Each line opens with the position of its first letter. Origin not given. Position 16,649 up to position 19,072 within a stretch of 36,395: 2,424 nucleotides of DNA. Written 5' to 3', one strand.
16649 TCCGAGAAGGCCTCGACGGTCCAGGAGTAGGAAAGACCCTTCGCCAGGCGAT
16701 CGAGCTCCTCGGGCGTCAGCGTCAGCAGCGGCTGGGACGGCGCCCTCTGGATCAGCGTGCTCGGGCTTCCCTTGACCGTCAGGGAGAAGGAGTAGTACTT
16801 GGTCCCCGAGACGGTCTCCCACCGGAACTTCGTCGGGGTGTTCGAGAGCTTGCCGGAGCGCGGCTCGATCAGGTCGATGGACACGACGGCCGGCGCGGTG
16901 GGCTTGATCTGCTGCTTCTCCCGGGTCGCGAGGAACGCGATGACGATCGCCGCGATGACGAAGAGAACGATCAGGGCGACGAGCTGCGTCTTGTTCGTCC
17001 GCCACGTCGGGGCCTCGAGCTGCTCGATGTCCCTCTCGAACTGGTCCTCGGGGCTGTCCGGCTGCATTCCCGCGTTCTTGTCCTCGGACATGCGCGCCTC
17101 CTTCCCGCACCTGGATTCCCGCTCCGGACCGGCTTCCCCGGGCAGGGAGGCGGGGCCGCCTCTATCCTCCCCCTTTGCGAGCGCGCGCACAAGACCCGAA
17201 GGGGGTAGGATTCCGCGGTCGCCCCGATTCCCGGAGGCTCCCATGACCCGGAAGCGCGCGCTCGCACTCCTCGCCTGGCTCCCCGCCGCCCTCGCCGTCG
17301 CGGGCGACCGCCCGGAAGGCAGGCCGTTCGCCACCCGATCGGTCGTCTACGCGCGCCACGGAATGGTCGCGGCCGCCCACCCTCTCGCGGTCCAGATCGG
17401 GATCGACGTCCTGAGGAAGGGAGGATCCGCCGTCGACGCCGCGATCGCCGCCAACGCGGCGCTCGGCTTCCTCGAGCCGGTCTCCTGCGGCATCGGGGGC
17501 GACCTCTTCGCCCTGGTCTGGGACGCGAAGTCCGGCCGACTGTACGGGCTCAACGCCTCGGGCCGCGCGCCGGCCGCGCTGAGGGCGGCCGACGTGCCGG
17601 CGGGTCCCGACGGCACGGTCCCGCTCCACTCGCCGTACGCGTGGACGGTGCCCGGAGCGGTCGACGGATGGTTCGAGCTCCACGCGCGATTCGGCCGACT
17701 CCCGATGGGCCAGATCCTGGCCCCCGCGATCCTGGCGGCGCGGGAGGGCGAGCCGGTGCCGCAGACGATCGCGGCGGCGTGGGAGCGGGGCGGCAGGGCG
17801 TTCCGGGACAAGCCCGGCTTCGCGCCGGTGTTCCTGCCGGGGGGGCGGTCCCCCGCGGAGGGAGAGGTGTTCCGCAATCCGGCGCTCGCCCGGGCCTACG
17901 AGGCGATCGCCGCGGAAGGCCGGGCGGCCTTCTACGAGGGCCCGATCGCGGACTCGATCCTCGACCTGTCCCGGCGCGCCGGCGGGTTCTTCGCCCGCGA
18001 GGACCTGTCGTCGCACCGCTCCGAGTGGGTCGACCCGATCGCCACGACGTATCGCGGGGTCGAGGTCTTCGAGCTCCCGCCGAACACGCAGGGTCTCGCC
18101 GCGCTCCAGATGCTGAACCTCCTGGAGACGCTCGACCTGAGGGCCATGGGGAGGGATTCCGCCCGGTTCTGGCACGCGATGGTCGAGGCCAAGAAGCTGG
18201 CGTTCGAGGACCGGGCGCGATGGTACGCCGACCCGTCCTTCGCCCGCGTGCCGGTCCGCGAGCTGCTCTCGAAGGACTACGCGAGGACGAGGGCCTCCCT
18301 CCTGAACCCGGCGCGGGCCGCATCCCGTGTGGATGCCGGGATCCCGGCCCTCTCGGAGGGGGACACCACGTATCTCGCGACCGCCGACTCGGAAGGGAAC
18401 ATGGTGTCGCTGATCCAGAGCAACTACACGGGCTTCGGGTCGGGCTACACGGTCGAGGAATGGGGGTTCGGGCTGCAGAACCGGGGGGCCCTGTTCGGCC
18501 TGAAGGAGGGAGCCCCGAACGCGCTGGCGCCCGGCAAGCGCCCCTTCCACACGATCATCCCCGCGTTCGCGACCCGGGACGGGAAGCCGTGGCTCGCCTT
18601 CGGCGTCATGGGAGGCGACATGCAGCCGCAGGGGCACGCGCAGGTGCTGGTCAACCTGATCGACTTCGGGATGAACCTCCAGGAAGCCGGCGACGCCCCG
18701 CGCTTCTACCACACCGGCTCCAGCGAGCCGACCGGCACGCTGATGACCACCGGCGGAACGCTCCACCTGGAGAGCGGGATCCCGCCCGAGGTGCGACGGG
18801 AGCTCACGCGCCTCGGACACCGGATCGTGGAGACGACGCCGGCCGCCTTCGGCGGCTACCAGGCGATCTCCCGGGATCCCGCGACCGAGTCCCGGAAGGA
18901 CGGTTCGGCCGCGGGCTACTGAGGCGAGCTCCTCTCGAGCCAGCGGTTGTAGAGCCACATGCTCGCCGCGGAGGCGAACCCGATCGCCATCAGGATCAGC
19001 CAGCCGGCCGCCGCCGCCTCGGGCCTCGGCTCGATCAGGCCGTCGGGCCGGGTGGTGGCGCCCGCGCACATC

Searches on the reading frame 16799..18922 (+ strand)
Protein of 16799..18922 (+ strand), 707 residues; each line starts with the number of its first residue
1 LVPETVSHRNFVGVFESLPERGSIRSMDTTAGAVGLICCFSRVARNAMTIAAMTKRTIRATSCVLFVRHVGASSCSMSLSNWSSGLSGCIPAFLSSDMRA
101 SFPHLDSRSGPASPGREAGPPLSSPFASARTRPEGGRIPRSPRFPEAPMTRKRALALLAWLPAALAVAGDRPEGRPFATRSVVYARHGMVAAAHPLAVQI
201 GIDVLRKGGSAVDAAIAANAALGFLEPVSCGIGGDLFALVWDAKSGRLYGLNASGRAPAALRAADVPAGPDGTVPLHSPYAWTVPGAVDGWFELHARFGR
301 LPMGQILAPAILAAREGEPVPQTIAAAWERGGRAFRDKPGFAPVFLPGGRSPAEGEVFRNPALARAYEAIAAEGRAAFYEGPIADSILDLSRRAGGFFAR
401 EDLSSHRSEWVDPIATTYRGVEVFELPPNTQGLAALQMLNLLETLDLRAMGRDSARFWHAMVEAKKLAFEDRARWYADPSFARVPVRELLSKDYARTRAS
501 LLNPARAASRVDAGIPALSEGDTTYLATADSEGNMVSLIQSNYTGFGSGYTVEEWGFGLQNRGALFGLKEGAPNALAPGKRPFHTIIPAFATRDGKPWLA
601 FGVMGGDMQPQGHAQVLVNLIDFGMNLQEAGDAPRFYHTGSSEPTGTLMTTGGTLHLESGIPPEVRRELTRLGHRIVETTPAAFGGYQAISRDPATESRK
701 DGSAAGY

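Call 6: search_protein_families(library=pfam, proteins=[window:16799-18922:+], max_evalue=0.001)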
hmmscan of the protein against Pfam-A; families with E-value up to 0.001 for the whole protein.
window:16799-18922:+ (707 aa): 1 family
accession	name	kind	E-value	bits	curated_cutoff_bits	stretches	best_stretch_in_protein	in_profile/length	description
PF01019.26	G_glu_transpept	-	1.9e-148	495.9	27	1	203-692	2-496/512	Gamma-glutamyltranspeptidase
